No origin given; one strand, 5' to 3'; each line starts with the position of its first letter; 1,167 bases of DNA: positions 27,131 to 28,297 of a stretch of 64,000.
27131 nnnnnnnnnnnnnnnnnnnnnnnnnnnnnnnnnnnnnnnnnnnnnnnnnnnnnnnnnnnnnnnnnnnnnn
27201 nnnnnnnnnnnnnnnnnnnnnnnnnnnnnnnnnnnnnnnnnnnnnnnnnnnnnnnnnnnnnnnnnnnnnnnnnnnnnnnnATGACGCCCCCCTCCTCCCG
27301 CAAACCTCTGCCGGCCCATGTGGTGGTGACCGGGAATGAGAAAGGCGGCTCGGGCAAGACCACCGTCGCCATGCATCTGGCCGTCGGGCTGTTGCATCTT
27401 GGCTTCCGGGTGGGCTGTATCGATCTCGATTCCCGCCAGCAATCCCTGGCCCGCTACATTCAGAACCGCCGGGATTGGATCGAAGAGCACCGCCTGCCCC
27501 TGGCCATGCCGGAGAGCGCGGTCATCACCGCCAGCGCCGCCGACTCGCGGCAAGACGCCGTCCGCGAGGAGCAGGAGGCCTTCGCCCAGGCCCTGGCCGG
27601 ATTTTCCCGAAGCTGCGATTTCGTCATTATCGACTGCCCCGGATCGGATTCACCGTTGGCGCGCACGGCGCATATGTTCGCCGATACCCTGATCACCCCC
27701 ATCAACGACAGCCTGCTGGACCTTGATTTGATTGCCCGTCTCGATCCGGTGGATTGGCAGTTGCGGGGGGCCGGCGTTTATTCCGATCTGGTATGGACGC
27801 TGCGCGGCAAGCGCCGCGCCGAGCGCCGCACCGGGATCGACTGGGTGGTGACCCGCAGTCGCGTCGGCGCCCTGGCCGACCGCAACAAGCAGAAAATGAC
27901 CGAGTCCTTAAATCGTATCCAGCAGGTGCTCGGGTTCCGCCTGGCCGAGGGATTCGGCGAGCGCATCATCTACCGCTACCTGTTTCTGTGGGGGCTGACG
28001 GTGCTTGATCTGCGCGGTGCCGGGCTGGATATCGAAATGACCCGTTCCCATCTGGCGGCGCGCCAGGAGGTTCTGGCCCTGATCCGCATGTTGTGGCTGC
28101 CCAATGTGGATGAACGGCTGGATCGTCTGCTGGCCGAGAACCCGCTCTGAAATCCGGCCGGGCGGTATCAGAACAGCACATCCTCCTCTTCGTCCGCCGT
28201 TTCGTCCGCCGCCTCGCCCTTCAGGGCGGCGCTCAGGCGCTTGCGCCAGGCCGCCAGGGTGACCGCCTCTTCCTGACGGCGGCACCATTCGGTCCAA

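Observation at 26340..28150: Unknown 314-aa protein translationally coupled to a MipZ/ParA-type ATPase beside a che cluster with a soluble receptor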

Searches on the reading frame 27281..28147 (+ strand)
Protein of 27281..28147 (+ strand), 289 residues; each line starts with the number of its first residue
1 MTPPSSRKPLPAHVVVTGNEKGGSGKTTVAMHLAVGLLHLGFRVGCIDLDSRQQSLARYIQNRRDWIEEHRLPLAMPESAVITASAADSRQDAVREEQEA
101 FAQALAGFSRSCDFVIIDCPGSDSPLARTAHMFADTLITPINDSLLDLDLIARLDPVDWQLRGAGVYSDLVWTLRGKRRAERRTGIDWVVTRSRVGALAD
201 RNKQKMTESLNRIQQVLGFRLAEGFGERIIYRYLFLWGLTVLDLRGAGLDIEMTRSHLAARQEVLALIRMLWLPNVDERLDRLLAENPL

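Call 3: search_protein_families(library=pfam, proteins=[window:27281-28147:+], max_evalue=0.01)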
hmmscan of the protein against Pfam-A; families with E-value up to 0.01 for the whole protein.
window:27281-28147:+ (289 aa): 9 families
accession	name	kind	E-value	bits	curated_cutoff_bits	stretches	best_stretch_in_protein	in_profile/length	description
PF09140.17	MipZ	-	1.6e-93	313.3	20.7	1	13-274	1-261/262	ATPase MipZ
PF13614.12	AAA_31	-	1.1e-15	58.4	27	2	13-54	2-43/177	AAA domain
PF01656.29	CbiA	-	1.8e-08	34.8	25.4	1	17-217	3-106/125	CobQ/CobB/MinD/ParA nucleotide binding domain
PF10609.15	ParA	-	4.9e-08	33.1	27.1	1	13-120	4-120/246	NUBPL iron-transfer P-loop NTPase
PF06564.18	CBP_BcsQ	-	1.1e-05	25.5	21.3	0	89-139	93-143/234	Cellulose biosynthesis protein BcsQ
PF20720.3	nSTAND3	-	0.0011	19.1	27.2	1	13-54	19-56/155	Novel STAND NTPase 3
PF25199.1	nSTAND_NTPase5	-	0.0023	18.2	34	1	13-83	43-109/145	Novel STAND NTPase 5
PF02606.20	LpxK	-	0.0042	16.7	27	1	8-47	31-71/328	Tetraacyldisaccharide-1-P 4'-kinase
PF16575.11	CLP1_P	-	0.0045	17.3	26.6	0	23-56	4-37/188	mRNA cleavage and polyadenylation factor CLP1 P-loop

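Call 4: search_protein_families(library=ncbifam, proteins=[window:27281-28147:+], max_evalue=0.01)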
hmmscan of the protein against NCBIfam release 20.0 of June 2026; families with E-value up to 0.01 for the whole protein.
window:27281-28147:+ (289 aa): 15 families
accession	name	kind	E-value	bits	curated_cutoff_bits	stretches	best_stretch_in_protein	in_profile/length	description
NF041546.1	ParA_partition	equivalog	7.4e-20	71.4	180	1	16-149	3-114/203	ParA family partition ATPase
TIGR03453.1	partition_RepA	equivalog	4.1e-11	42.3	348.45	1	14-56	106-147/387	plasmid partitioning protein RepA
TIGR01968.1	minD_bact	equivalog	7.6e-08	32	212.9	1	13-51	2-40/261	septum site-determining protein MinD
NF010443.0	PRK13869.1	subfamily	1.1e-07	31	446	1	13-57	122-165/405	plasmid-partitioning protein RepA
TIGR03371.1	cellulose_yhjQ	equivalog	2.5e-06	27.2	157.85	1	20-142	9-145/246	cellulose biosynthesis protein BcsQ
NF041136.1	MrpORP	equivalog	2.8e-06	26.9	450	1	15-62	8-55/365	iron-sulfur cluster carrier protein MrpORP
TIGR01969.1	minD_arch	subfamily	4.2e-06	26.1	201.75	1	15-50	3-38/251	cell division ATPase MinD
TIGR03815.1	CpaE_hom_Actino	equivalog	5.5e-06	25.7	154.45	0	78-138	193-249/340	septum site-determining protein Ssd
NF053622.1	ATPseBagAMYCTU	equivalog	8.5e-06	25.4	400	1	15-88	11-80/325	ATPase BagA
NF047398.1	AAA_KGGVGR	domain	0.00065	20.1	90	1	20-50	10-40/190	KGGVGR-motif variant AAA ATPase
TIGR01007.1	eps_fam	subfamily_domain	0.0014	18.2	108.05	1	17-58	22-63/204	polysaccharide biosynthesis tyrosine autokinase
NF008079.0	PRK10818.1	equivalog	0.0022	17.4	508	0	12-55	2-45/270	septum site-determining protein MinD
NF008669.0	PRK11670.1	equivalog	0.0039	16.1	348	1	15-56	110-151/369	iron-sulfur cluster carrier protein ApbC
TIGR00682.1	lpxK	equivalog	0.006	15.7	91.95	1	10-95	28-120/324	tetraacyldisaccharide 4'-kinase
NF041283.1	PrgP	equivalog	0.009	15.3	400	0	13-52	3-43/297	ParA superfamily DNA segregation protein PrgP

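Call 16: find_homologous_proteins(query=window:27281-28147:+, max_evalue=1e-20)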
Query window:27281-28147:+ (289 aa): 3899 proteins with E <= 1e-20 among 8000 candidates; the best 120 are listed.
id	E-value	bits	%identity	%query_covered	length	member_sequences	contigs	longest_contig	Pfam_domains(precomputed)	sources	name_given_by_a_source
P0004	1.7e-171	587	92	99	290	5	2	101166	PF10609.16,PF01656.30,PF13614.13,PF09140.18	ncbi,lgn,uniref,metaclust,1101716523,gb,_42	ncbi:ATPase MipZ [mine drainage metagenome]|uniref:ATPase MipZ n=1 Tax=mine drainage metagenome TaxI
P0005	4.1e-132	458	75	96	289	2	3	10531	PF10609.16,PF01656.30,PF13614.13,PF09140.18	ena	-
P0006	2.0e-121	423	70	94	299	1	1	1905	PF10609.16,PF01656.30,PF13614.13,PF09140.18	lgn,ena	-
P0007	9.0e-121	421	69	94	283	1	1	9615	PF10609.16,PF01656.30,PF13614.13,PF09140.18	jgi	jgi:chromosome partitioning protein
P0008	2.7e-120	419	68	94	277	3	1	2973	PF10609.16,PF01656.30,PF13614.13,PF09140.18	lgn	-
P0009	1.2e-119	417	68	94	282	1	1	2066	PF10609.16,PF01656.30,PF13614.13,PF09140.18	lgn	-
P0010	2.3e-119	416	67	94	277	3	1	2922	PF10609.16,PF01656.30,PF13614.13,PF09140.18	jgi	jgi:chromosome partitioning protein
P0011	2.8e-119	416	67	94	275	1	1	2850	PF10609.16,PF01656.30,PF13614.13,PF09140.18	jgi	jgi:chromosome partitioning protein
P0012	4.1e-119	415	68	94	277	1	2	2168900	PF10609.16,PF01656.30,PF13614.13,PF09140.18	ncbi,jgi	jgi:ATPases involved in chromosome partitioning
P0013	6.3e-119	415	65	94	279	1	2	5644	PF10609.16,PF01656.30,PF13614.13,PF09140.18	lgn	-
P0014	6.6e-119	415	67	94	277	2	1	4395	PF10609.16,PF01656.30,PF13614.13,PF09140.18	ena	-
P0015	7.4e-119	414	68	94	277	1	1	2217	PF10609.16,PF01656.30,PF13614.13,PF09140.18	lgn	-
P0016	8.7e-119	414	68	94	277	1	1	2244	PF10609.16,PF01656.30,PF13614.13,PF09140.18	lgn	-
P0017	1.8e-118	413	68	94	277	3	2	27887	PF10609.16,PF01656.30,PF13614.13,PF09140.18,PF06564.19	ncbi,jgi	jgi:chromosome partitioning protein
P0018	2.1e-118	413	67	94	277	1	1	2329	PF10609.16,PF01656.30,PF13614.13,PF09140.18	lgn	-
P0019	2.6e-118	413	68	94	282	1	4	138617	PF10609.16,PF01656.30,PF13614.13,PF09140.18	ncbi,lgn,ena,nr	ncbi:MAG: AAA family ATPase [Magnetospirillum sp.]|nr:AAA family ATPase [Magnetospirillum sp.]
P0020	2.6e-118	413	67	97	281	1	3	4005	PF10609.16,PF01656.30,PF13614.13,PF09140.18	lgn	-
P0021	3.3e-118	412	68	94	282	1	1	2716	PF10609.16,PF01656.30,PF13614.13,PF09140.18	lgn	-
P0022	4.8e-118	412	67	94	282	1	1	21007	PF10609.16,PF01656.30,PF13614.13,PF09140.18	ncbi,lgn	ncbi:MAG: division plane positioning ATPase MipZ [Solirubrobacterales bacterium]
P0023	4.9e-118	412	67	97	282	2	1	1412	PF10609.16,PF01656.30,PF13614.13,PF09140.18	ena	-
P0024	1.1e-117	411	65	94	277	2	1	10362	PF10609.16,PF01656.30,PF13614.13,PF09140.18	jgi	-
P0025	1.2e-117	410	67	94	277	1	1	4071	PF10609.16,PF01656.30,PF13614.13,PF09140.18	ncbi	-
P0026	1.2e-117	410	67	94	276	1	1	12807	PF10609.16,PF01656.30,PF13614.13,PF09140.18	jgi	jgi:chromosome partitioning protein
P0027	1.5e-117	410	65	94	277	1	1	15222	PF10609.16,PF01656.30,PF13614.13,PF09140.18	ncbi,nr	ncbi:MAG: AAA family ATPase [Rhodospirillaceae bacterium]|nr:AAA family ATPase [Rhodospirillales bac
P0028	2.1e-117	410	67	94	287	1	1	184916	PF10609.16,PF01656.30,PF13614.13,PF09140.18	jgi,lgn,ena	-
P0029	2.5e-117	409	67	94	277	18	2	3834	PF10609.16,PF01656.30,PF13614.13,PF09140.18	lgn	-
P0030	3.0e-117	409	66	94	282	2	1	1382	PF10609.16,PF01656.30,PF13614.13,PF09140.18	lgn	-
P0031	4.2e-117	409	67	94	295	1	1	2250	PF10609.16,PF01656.30,PF13614.13,PF09140.18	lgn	-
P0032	5.1e-117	408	65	94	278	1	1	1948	PF10609.16,PF01656.30,PF13614.13,PF09140.18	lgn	-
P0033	5.2e-117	408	65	94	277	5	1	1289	PF10609.16,PF01656.30,PF13614.13,PF09140.18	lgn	-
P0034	5.8e-117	408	68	97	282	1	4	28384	PF10609.16,PF01656.30,PF13614.13,PF09140.18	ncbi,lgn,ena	-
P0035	6.7e-117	408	66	94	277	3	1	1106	PF10609.16,PF01656.30,PF13614.13,PF09140.18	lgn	-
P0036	1.3e-116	407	66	94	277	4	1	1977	PF10609.16,PF01656.30,PF13614.13,PF09140.18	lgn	-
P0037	1.9e-116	406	66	94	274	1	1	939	PF10609.16,PF01656.30,PF13614.13,PF09140.18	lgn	-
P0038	2.0e-116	406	67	94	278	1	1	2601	PF10609.16,PF01656.30,PF13614.13,PF09140.18,PF06564.19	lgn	-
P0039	2.2e-116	406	67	94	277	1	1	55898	PF10609.16,PF01656.30,PF13614.13,PF09140.18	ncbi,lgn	-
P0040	2.4e-116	406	67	94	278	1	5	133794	PF10609.16,PF01656.30,PF13614.13,PF09140.18,PF06564.19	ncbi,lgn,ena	-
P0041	3.0e-116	406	66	94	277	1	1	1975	PF10609.16,PF01656.30,PF13614.13,PF09140.18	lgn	-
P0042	3.3e-116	406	66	95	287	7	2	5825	PF10609.16,PF01656.30,PF13614.13,PF09140.18,PF06564.19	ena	-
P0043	3.4e-116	406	67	94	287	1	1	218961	PF10609.16,PF01656.30,PF13614.13,PF09140.18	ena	-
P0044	3.6e-116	406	65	94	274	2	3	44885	PF10609.16,PF01656.30,PF13614.13,PF09140.18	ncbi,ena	-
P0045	5.5e-116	405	65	94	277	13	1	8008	PF10609.16,PF01656.30,PF13614.13,PF09140.18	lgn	-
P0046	6.5e-116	405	67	94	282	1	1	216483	PF10609.16,PF01656.30,PF13614.13,PF09140.18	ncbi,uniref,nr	ncbi:hypothetical protein A6A04_06645 [Paramagnetospirillum marisnigri]|uniref:ATPase n=1 Tax=Parama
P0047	7.2e-116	405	66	94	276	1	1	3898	PF10609.16,PF01656.30,PF13614.13,PF09140.18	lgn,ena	-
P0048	7.8e-116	404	66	94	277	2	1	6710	PF10609.16,PF01656.30,PF13614.13,PF09140.18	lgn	-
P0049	9.7e-116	404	64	94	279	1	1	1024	PF10609.16,PF01656.30,PF13614.13,PF09140.18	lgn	-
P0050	1.1e-115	404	66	94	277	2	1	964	PF10609.16,PF01656.30,PF13614.13,PF09140.18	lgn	-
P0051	1.4e-115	404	66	94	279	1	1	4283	PF10609.16,PF01656.30,PF13614.13,PF09140.18,PF06564.19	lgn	-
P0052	2.2e-115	403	67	94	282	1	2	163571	PF10609.16,PF01656.30,PF13614.13,PF09140.18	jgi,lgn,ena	-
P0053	2.3e-115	403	66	94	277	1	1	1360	PF10609.16,PF01656.30,PF13614.13,PF09140.18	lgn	-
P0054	3.1e-115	402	67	94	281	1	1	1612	PF10609.16,PF01656.30,PF13614.13,PF09140.18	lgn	-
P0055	3.2e-115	402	66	95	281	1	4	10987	PF10609.16,PF01656.30,PF13614.13,PF09140.18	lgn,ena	-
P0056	3.4e-115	402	65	94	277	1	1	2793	PF10609.16,PF01656.30,PF13614.13,PF09140.18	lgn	-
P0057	4.1e-115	402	66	94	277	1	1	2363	PF10609.16,PF01656.30,PF13614.13,PF09140.18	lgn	-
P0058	5.5e-115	402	64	94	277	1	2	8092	PF10609.16,PF01656.30,PF13614.13,PF09140.18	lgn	-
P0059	8.7e-115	401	67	94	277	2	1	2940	PF10609.16,PF01656.30,PF13614.13,PF09140.18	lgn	-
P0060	1.1e-114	401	64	94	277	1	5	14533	PF10609.16,PF01656.30,PF13614.13,PF09140.18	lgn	-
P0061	2.2e-114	400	65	94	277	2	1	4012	PF10609.16,PF01656.30,PF13614.13,PF09140.18,PF06564.19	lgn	-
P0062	3.3e-114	399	65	94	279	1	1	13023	PF10609.16,PF01656.30,PF13614.13,PF09140.18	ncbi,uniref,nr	ncbi:division plane positioning ATPase MipZ [Magnetospirillum sp. UT-4]|uniref:division plane positi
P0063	1.5e-113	397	65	97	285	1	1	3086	PF10609.16,PF01656.30,PF13614.13,PF09140.18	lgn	-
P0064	2.1e-113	396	64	94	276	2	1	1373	PF10609.16,PF01656.30,PF13614.13,PF09140.18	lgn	-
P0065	6.7e-113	395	67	94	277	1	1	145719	PF10609.16,PF01656.30,PF13614.13,PF09140.18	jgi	jgi:chromosome partitioning protein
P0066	1.1e-112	394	65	94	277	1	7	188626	PF10609.16,PF01656.30,PF13614.13,PF09140.18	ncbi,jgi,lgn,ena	ncbi:MAG: division plane positioning ATPase MipZ [Magnetospirillum sp.]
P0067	1.7e-112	394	66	94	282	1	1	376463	PF10609.16,PF01656.30,PF13614.13,PF09140.18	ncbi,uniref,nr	ncbi:ATPase [Paramagnetospirillum kuznetsovii]|uniref:ATPase n=1 Tax=Paramagnetospirillum kuznetsovi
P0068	2.4e-112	393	65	94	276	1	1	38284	PF10609.16,PF01656.30,PF13614.13,PF09140.18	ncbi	ncbi:MAG: division plane positioning ATPase MipZ [Actinomycetota bacterium]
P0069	2.5e-112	393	64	94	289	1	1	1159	PF10609.16,PF01656.30,PF13614.13,PF09140.18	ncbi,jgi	jgi:chromosome partitioning protein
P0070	2.6e-112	393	64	94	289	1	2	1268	PF10609.16,PF01656.30,PF13614.13,PF09140.18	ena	-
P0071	3.2e-112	393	64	94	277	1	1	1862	PF10609.16,PF01656.30,PF13614.13,PF09140.18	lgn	-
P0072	4.0e-112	392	64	94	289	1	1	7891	PF10609.16,PF01656.30,PF13614.13,PF09140.18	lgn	-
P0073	4.6e-112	392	64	94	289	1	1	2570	PF10609.16,PF01656.30,PF13614.13,PF09140.18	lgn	-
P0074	5.5e-112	392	64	94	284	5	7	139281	PF10609.16,PF01656.30,PF13614.13,PF09140.18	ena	-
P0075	6.8e-112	392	64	94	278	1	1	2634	PF10609.16,PF01656.30,PF13614.13,PF09140.18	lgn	-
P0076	8.4e-112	391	64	94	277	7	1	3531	PF10609.16,PF01656.30,PF13614.13,PF09140.18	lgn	-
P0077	1.4e-111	390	64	94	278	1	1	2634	PF10609.16,PF01656.30,PF13614.13,PF09140.18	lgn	-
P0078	1.8e-111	390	64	94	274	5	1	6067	PF10609.16,PF01656.30,PF13614.13,PF09140.18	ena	-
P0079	2.2e-111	390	66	94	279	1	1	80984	PF10609.16,PF01656.30,PF13614.13,PF09140.18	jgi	-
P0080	2.4e-111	390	64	95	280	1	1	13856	PF10609.16,PF01656.30,PF13614.13,PF09140.18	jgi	jgi:chromosome partitioning protein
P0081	4.2e-111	389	64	94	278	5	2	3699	PF10609.16,PF01656.30,PF13614.13,PF09140.18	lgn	-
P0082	8.0e-111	388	65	94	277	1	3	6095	PF10609.16,PF01656.30,PF13614.13,PF09140.18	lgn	-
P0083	8.0e-111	388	65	94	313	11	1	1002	PF10609.16,PF01656.30,PF13614.13,PF09140.18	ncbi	-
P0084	1.0e-110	388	65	95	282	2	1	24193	PF10609.16,PF01656.30,PF13614.13,PF09140.18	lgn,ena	-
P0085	1.1e-110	388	63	94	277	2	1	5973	PF10609.16,PF01656.30,PF13614.13,PF09140.18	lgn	-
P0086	2.6e-110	386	64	94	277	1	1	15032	PF10609.16,PF01656.30,PF13614.13,PF09140.18,PF06564.19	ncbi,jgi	jgi:chromosome partitioning protein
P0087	3.3e-110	386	63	97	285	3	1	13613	PF10609.16,PF01656.30,PF13614.13,PF09140.18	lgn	-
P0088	3.6e-110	386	65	94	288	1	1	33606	PF10609.16,PF01656.30,PF02606.21,PF13614.13,PF09140.18,PF06564.19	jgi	jgi:chromosome partitioning protein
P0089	5.3e-110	385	63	94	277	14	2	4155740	PF10609.16,PF01656.30,PF13614.13,PF09140.18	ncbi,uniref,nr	ncbi:accessory cell division ATPase MipZ2 [Magnetospirillum gryphiswaldense]|uniref:ATPase n=1 Tax=M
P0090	7.7e-110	385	65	94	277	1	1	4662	PF10609.16,PF01656.30,PF13614.13,PF09140.18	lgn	-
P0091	1.0e-109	384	64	94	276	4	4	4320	PF10609.16,PF01656.30,PF13614.13,PF09140.18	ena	-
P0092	1.1e-109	384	63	94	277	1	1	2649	PF10609.16,PF01656.30,PF13614.13,PF09140.18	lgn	-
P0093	1.4e-109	384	64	93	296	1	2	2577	PF10609.16,PF01656.30,PF13614.13,PF09140.18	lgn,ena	-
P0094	1.5e-109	384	63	94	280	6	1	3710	PF10609.16,PF01656.30,PF13614.13,PF09140.18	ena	-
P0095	1.6e-109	384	63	94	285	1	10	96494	PF10609.16,PF01656.30,PF13614.13,PF09140.18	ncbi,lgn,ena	-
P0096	2.2e-109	383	64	94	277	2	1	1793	PF10609.16,PF01656.30,PF13614.13,PF09140.18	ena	-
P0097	3.7e-109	383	65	94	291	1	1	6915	PF10609.16,PF01656.30,PF13614.13,PF09140.18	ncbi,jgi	jgi:chromosome partitioning protein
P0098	5.0e-109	382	65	94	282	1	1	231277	PF10609.16,PF01656.30,PF13614.13,PF09140.18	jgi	-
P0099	5.2e-109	382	63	94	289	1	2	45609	PF10609.16,PF01656.30,PF13614.13,PF09140.18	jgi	jgi:chromosome partitioning protein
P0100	7.3e-109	382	63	94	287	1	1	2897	PF10609.16,PF01656.30,PF13614.13,PF09140.18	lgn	-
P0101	3.1e-108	379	64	94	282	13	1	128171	PF10609.16,PF01656.30,PF13614.13,PF09140.18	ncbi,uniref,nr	ncbi:division plane positioning ATPase MipZ [Magnetospirillum molischianum]|uniref:ATPase n=1 Tax=Ma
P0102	2.1e-107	377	69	88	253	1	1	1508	PF09140.18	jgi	jgi:chromosome partitioning protein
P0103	6.3e-105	369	63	93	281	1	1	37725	PF10609.16,PF01656.30,PF13614.13,PF09140.18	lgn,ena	-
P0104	5.7e-104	366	60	95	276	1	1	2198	PF10609.16,PF01656.30,PF13614.13,PF09140.18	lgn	-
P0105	1.9e-101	357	59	95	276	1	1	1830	PF10609.16,PF01656.30,PF13614.13,PF09140.18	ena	-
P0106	2.9e-95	337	63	88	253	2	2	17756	PF09140.18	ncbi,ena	-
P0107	1.6e-93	331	58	93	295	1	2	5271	PF10609.16,PF01656.30,PF13614.13,PF09140.18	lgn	-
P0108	1.4e-92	328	55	94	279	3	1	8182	PF10609.16,PF01656.30,PF13614.13,PF09140.18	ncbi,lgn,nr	ncbi:MAG TPA: division plane positioning ATPase MipZ [Patescibacteria group bacterium]|nr:division p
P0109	3.6e-91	324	54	94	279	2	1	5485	PF10609.16,PF01656.30,PF13614.13,PF09140.18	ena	-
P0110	2.5e-90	321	52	94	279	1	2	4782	PF10609.16,PF01656.30,PF13614.13,PF09140.18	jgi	jgi:chromosome partitioning protein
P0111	2.6e-89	317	54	96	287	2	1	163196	PF10609.16,PF01656.30,PF13614.13,PF09140.18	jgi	-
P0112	4.3e-88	313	54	93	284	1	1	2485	PF10609.16,PF01656.30,PF13614.13,PF09140.18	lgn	-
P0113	2.3e-87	311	52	94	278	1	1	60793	PF10609.16,PF01656.30,PF13614.13,PF09140.18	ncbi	ncbi:MAG: division plane positioning ATPase MipZ [Magnetospirillum sp. WYHS-4]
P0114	1.2e-86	309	53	94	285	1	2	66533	PF16575.12,PF10609.16,PF01656.30,PF13614.13,PF09140.18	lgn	-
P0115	2.0e-85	305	51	94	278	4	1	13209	PF10609.16,PF01656.30,PF13614.13,PF09140.18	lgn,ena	-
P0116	1.8e-84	302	55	93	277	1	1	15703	PF10609.16,PF01656.30,PF13614.13,PF09140.18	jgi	-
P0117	2.1e-84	301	53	92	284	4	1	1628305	PF10609.16,PF01656.30,PF13614.13,PF09140.18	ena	-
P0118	1.7e-83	298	52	93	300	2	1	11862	PF10609.16,PF01656.30,PF13614.13,PF09140.18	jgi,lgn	-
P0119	2.0e-83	298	53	91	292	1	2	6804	PF01656.30,PF13614.13,PF09140.18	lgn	-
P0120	3.9e-83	297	52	96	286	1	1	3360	PF10609.16,PF01656.30,PF13614.13,PF09140.18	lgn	-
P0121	3.9e-83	297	51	95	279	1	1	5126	PF10609.16,PF01656.30,PF13614.13,PF09140.18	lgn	-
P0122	4.5e-83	297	51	93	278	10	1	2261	PF16575.12,PF10609.16,PF01656.30,PF13614.13,PF09140.18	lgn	-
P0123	6.5e-83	296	49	94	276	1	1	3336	PF10609.16,PF01656.30,PF13614.13,PF09140.18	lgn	-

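Call 17: find_encoding_contigs(protein=P0089, flank=10000, max_places=1)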
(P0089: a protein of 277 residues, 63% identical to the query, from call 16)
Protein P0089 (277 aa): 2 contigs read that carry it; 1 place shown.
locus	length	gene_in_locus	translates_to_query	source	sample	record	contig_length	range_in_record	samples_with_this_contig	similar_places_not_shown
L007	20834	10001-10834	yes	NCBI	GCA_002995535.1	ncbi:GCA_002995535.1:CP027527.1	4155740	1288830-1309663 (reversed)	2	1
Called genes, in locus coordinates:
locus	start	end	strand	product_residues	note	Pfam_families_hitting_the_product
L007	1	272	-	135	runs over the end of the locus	PF01814:Hemerythrin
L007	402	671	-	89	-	-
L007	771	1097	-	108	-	PF03860:Csp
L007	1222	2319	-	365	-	PF13458:Peripla_BP_6, PF13433:Peripla_BP_5, PF01094:ANF_receptor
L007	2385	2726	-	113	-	PF21741:DUF6867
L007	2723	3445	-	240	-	PF00005:ABC_tran, PF13304:AAA_21 (faint)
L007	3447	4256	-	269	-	PF13476:AAA_23 (weak), PF00005:ABC_tran, PF13304:AAA_21 (faint), PF12399:BCA_ABC_TP_C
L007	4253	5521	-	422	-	PF11862:DUF3382, PF02653:BPD_transp_2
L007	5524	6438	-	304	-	PF02653:BPD_transp_2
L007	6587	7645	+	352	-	-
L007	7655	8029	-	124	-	PF00072:Response_reg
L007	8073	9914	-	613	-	PF13188:PAS_8 (faint), PF08447:PAS_3, PF00989:PAS, PF08448:PAS_4 (weak), PF13426:PAS_9, PF00512:HisKA (weak), PF02518:HATPase_c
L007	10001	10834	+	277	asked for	PF01656:CbiA, PF09140:MipZ, PF10609:ParA, PF13614:AAA_31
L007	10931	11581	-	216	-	PF00440:TetR_N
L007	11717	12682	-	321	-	PF00389:2-Hacid_dh, PF02826:2-Hacid_dh_C, PF03446:NAD_binding_2 (weak)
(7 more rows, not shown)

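Call 18: find_encoding_contigs(protein=P0004, flank=10000, max_places=2)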
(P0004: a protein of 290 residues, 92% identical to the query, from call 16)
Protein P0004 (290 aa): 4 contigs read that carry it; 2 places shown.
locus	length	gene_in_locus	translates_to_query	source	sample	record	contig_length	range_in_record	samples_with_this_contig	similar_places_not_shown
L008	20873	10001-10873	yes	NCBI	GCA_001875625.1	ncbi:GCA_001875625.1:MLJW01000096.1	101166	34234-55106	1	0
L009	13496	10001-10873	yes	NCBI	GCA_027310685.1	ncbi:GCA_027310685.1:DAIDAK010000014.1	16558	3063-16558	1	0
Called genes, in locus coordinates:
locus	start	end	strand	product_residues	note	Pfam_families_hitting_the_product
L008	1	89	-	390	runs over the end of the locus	PF01042:Ribonuc_L-PSP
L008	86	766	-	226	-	-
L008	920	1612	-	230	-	PF13640:2OG-FeII_Oxy_3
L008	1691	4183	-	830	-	PF00512:HisKA, PF02518:HATPase_c, PF23198:PDE8A_N (weak), PF00072:Response_reg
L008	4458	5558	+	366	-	PF13407:Peripla_BP_4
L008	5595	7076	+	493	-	PF00072:Response_reg, PF01966:HD, PF13487:HD_5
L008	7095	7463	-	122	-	PF00072:Response_reg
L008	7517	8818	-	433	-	PF00015:MCPsignal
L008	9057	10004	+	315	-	-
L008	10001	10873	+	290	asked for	PF01656:CbiA, PF09140:MipZ, PF10609:ParA, PF13614:AAA_31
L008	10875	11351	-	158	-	-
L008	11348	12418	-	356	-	PF00072:Response_reg, PF01339:CheB_methylest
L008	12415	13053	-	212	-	PF03975:CheD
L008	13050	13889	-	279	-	PF03705:CheR_N, PF08242:Methyltransf_12 (faint), PF01739:CheR, PF13649:Methyltransf_25 (faint)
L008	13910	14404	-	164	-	PF01584:CheW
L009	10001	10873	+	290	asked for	PF01656:CbiA, PF09140:MipZ, PF10609:ParA, PF13614:AAA_31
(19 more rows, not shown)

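Call 19: find_encoding_contigs(protein=P0012, flank=10000, max_places=1)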
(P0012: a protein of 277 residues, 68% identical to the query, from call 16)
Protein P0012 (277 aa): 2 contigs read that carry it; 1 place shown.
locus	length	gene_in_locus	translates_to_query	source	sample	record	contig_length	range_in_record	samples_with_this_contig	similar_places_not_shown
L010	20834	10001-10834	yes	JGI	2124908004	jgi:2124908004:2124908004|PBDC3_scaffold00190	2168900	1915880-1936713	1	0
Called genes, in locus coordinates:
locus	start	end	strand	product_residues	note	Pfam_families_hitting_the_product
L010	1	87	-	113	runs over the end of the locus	-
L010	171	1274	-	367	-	PF13433:Peripla_BP_5, PF13458:Peripla_BP_6, PF01094:ANF_receptor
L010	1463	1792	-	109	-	PF21741:DUF6867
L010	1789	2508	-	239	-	PF00005:ABC_tran, PF13304:AAA_21 (faint)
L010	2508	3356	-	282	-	PF13476:AAA_23 (weak), PF00005:ABC_tran, PF13304:AAA_21 (faint), PF12399:BCA_ABC_TP_C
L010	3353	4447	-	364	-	-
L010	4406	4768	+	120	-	-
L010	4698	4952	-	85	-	-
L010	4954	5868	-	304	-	PF02653:BPD_transp_2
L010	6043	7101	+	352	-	-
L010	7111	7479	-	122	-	PF00072:Response_reg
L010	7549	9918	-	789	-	PF08447:PAS_3, PF00989:PAS, PF13188:PAS_8 (weak), PF08448:PAS_4, PF13426:PAS_9, PF08447:PAS_3 (weak), PF00989:PAS (weak), PF02518:HATPase_c, +1 more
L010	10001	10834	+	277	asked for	PF01656:CbiA, PF09140:MipZ, PF10609:ParA, PF13614:AAA_31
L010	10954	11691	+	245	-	PF00353:HemolysinCabind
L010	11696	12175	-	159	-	-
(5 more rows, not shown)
